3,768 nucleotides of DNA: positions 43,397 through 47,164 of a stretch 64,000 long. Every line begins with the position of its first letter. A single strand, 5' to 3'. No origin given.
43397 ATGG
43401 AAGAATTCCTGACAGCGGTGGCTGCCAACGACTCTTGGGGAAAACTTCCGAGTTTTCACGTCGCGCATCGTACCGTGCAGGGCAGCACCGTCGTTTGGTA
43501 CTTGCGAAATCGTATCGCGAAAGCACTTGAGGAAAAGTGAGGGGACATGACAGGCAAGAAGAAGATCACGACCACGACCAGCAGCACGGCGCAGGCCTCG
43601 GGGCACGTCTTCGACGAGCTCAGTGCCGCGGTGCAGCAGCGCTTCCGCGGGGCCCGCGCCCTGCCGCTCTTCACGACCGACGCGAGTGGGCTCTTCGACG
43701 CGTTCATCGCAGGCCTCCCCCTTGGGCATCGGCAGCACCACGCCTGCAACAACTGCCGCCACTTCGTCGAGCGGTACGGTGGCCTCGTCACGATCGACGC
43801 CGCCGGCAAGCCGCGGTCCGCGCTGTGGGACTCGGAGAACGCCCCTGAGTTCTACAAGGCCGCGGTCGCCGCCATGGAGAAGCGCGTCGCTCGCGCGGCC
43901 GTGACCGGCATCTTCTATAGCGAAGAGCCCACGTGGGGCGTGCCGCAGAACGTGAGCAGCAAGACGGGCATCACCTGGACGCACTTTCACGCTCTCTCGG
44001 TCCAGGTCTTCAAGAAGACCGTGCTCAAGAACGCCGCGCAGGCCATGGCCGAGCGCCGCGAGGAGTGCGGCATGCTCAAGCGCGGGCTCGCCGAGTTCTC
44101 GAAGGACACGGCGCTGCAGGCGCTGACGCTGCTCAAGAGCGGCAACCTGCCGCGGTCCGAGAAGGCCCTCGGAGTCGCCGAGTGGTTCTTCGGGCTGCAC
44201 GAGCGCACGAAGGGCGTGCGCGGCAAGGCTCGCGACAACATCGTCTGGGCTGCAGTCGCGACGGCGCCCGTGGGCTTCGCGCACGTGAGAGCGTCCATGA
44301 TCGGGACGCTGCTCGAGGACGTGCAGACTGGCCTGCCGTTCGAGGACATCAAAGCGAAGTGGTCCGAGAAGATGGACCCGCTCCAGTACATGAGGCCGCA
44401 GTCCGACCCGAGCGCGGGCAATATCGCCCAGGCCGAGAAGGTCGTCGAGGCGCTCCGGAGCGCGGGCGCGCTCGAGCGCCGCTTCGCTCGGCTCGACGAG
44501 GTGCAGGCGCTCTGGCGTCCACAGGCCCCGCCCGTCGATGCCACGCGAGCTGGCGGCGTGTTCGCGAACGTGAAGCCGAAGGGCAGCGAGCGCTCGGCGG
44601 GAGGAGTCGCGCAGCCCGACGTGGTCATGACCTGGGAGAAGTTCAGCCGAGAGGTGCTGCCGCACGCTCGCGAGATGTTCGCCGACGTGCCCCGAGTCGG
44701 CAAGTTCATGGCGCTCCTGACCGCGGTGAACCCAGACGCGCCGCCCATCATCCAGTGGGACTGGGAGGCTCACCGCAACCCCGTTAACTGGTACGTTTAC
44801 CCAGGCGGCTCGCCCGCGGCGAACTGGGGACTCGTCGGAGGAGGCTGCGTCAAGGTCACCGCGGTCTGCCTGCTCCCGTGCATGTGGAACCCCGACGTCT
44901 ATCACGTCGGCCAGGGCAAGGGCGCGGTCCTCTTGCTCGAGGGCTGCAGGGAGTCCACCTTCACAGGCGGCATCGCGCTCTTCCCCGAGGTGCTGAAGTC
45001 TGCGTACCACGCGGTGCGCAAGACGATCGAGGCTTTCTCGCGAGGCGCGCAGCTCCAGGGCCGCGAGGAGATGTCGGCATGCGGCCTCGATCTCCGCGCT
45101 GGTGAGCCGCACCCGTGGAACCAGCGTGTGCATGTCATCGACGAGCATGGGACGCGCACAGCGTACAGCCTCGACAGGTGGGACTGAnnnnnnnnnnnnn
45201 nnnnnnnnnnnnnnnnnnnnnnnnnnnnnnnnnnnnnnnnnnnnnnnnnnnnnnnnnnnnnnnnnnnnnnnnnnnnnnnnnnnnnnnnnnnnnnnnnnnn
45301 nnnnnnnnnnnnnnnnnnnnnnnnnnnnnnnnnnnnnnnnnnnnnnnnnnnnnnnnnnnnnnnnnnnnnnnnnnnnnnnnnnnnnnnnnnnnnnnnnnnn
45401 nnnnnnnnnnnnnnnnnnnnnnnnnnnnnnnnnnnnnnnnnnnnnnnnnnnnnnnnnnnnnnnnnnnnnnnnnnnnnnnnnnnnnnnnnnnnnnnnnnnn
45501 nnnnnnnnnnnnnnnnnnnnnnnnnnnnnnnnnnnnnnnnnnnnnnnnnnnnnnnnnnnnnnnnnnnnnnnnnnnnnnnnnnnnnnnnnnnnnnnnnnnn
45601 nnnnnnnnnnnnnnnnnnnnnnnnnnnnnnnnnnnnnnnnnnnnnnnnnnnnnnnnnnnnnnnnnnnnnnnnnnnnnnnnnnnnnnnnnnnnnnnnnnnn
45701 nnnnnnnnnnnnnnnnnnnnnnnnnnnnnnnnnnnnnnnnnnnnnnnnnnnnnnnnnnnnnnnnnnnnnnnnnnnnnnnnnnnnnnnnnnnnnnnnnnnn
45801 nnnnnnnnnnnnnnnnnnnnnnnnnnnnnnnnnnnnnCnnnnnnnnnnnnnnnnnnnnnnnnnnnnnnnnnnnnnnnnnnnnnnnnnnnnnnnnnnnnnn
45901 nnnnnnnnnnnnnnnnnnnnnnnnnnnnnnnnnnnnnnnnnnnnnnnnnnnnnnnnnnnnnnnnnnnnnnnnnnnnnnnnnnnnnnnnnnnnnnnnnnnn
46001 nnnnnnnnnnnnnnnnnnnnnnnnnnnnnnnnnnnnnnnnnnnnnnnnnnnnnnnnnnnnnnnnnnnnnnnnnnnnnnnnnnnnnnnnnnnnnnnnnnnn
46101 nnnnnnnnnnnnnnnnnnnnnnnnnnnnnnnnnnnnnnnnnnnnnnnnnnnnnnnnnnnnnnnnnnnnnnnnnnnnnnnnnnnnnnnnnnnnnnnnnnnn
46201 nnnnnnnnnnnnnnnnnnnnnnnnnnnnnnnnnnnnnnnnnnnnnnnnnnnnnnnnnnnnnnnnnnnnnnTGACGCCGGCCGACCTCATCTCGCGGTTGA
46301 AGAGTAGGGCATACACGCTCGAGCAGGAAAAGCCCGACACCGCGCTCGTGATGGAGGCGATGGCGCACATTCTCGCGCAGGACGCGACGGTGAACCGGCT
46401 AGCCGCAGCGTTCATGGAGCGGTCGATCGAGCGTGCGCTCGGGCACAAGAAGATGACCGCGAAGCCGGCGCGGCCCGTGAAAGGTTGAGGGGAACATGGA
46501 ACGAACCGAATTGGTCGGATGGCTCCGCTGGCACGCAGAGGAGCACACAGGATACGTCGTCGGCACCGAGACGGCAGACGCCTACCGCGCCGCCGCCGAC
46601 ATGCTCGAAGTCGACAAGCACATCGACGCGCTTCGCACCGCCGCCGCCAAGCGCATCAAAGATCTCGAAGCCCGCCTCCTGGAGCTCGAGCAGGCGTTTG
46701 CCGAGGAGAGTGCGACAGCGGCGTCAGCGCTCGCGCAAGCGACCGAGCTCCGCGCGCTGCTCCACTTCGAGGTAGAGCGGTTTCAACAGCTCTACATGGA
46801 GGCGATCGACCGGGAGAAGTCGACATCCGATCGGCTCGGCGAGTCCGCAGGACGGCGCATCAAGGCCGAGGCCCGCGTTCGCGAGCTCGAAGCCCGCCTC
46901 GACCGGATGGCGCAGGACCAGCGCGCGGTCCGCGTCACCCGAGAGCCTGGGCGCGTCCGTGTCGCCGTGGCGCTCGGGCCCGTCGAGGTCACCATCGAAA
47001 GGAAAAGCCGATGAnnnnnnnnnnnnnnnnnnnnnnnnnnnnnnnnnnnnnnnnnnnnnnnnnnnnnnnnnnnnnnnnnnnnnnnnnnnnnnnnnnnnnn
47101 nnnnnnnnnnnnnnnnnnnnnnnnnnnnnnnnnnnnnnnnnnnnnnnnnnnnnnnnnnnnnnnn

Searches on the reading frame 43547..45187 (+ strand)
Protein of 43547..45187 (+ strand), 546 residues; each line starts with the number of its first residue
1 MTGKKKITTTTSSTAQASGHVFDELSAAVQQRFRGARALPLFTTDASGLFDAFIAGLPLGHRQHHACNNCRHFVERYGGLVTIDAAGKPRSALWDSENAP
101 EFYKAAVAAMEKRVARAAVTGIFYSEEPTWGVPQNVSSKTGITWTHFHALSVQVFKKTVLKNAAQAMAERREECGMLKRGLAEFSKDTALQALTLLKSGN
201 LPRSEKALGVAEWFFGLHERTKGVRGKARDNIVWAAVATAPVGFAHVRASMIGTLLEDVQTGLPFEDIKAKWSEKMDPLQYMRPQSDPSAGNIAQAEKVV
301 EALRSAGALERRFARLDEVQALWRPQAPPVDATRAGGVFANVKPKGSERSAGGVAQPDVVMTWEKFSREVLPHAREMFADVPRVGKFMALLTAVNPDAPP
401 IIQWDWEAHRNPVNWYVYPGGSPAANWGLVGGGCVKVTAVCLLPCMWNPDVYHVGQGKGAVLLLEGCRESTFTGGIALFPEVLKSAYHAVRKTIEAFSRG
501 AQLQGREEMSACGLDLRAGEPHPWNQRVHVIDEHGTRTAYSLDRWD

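Call 8: search_protein_families(library=pfam, proteins=[window:43547-45187:+], max_evalue=0.01)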
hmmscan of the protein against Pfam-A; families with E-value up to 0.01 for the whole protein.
window:43547-45187:+ (546 aa): 0 families

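Call 104: search_protein_families(library=phrogs, proteins=[window:43547-45187:+], max_evalue=0.001)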
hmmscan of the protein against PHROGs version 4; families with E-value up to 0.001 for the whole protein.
window:43547-45187:+ (546 aa): 4 families
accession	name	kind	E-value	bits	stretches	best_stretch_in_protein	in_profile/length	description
phrog_1735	-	unknown function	7.1e-100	336.8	2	22-418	4-405/673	-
phrog_23228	-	unknown function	4.6e-12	46.4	1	246-405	37-195/472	-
phrog_25920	-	unknown function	8.7e-07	30.4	1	24-155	6-146/173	-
phrog_21434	-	unknown function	3.8e-05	25.1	1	22-97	4-86/93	-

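Call 105: search_dna_similar(query=window:43547-45187:+, collection=phages, mode=protein, max_rows=15, max_evalue=0.00001)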
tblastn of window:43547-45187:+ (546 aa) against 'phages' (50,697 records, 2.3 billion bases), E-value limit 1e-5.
Records with a match: 538; places in all: 538; records where one place covers at least 80% of the query: 145.
Best place of each record, by identity: <60% 538.
By first word of the organism name: Salmonella 159; Klebsiella 83; Bacillus 31; Serratia 30; Escherichia 30; Caulobacter 26; Xanthomonas 24; Pseudomonas 22; Vibrio 19; Stenotrophomonas 13; and 31 more.
By host as written in the record: - 57; Klebsiella pneumoniae 42; Salmonella enterica 26; Salmonella enterica subsp. enterica serovar Enteritidis PT1 21; Bacillus cereus 15; Salmonella enterica subsp. enterica serovar Typhimurium 14; Escherichia coli O157:H7 11; Salmonella sp. 10; and 166 more.
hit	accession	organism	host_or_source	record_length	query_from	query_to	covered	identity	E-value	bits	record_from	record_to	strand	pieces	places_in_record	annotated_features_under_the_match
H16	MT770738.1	Rhizobium phage B1VFA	Rhizobium leguminosarum VF39SM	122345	22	546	96%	45.1%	3e-126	413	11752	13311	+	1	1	hypothetical protein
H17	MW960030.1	Rhizobium phage RHph_X66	R. phaseoli sv. phaseoli INC 2-5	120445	15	546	97%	43.8%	8e-123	403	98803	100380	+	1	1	hypothetical protein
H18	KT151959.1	Brevibacillus phage Sundance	Brevibacillus laterosporus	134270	22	546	95%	40.1%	6e-93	378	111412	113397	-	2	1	hypothetical protein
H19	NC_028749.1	Brevibacillus phage Sundance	Brevibacillus laterosporus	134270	22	546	95%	40.1%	6e-93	378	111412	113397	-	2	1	hypothetical protein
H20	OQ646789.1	Pseudomonas phage PA_LZ02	Pseudomonas aeruginosa PAO1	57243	20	546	97%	37.3%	1e-91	313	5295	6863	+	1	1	hypothetical protein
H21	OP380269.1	Pseudomonas phage phiH1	Pseudomonas aeruginosa PA14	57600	20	546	97%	37.2%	4e-94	320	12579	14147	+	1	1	hypothetical protein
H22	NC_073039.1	Pseudomonas phage phiH1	Pseudomonas aeruginosa PA14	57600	20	546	97%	37.2%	4e-94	320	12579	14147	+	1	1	hypothetical protein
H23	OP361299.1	Pseudomonas phage phiH2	Pseudomonas sp. PA14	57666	22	546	96%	36.7%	2e-92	315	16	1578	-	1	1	hypothetical protein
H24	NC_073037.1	Pseudomonas phage phiH2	Pseudomonas sp. PA14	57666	22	546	96%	36.7%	2e-92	315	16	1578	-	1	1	hypothetical protein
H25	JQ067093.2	Pseudomonas phage PaMx74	Pseudomonas aeruginosa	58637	22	546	96%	36.7%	2e-87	301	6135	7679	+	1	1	hypothetical protein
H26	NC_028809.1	Pseudomonas phage PaMx74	Pseudomonas aeruginosa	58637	22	546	96%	36.7%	2e-87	301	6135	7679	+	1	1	hypothetical protein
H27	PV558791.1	Variovorax phage VBv52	Variovorax boronicumulans DSM 21722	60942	16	521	93%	38.0%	7e-90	308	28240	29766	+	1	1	record has no annotation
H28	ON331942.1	Stenotrophomonas phage vB_Sm_QDWS359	Stenotrophomonas maltophilia SM102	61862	22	521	92%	38.2%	1e-91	313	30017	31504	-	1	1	hypothetical protein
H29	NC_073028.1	Stenotrophomonas phage vB_Sm_QDWS359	Stenotrophomonas maltophilia SM102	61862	22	521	92%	38.2%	1e-91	313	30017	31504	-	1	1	hypothetical protein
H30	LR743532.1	Xanthomonas phage Bosa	Phage obtained from sewage water ...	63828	20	546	97%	36.1%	7e-81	281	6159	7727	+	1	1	Phage protein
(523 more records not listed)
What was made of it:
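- phrog_1735 at E 7e-100, with 538 phage records (calls 104, 105)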

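Call 118: get_annotated_region(hit=H21, flank=7000)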
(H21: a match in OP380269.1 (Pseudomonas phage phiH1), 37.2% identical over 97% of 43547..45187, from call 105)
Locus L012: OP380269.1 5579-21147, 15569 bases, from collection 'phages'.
description: Pseudomonas phage phiH1, complete genome.
organism: Pseudomonas phage phiH1 (NCBI taxid 2982871)
taxonomy: Viruses; Duplodnaviria; Heunggongvirae; Uroviricota; Caudoviricetes; Pamexvirus
host: Pseudomonas aeruginosa PA14; source: environment; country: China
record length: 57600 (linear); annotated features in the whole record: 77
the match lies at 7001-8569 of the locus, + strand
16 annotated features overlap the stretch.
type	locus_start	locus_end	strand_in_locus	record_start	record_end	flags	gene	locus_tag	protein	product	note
CDS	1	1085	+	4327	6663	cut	-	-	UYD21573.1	primase/helicase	GP08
CDS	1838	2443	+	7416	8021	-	-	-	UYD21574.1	terminase small subunit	GP09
CDS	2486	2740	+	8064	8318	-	-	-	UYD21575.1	repressor PtrB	GP10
CDS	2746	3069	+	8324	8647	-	-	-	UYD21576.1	HNH homing endonuclease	GP11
CDS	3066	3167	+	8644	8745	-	-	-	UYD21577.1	hypothetical protein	GP12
CDS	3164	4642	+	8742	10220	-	-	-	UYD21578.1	terminase large subunit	GP13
CDS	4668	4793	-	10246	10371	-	-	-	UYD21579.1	hypothetical protein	GP14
CDS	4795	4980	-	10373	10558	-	-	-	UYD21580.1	hypothetical protein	GP15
CDS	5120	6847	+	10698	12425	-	-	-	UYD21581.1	ribonucleoside-diphosphate reductase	GP16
CDS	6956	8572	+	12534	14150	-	-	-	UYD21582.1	hypothetical protein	GP17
CDS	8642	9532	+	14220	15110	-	-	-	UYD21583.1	DNA ligase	GP18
CDS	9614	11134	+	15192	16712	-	-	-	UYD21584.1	portal protein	GP19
CDS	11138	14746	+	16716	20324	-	-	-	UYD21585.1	type III effector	GP20; type III effector XopAI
CDS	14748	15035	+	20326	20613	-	-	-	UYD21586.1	hypothetical protein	GP21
CDS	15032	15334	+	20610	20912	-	-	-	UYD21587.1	hypothetical protein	GP22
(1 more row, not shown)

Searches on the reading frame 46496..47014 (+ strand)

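Call 96: search_protein_families(library=pfam, proteins=[window:46496-47014:+], max_evalue=0.01)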
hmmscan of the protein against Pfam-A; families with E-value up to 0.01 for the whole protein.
window:46496-47014:+ (172 aa): 1 family
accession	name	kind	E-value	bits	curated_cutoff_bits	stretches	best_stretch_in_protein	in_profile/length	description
PF12001.13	DUF3496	-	0.0039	18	23.3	0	91-117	28-54/109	Domain of unknown function (DUF3496)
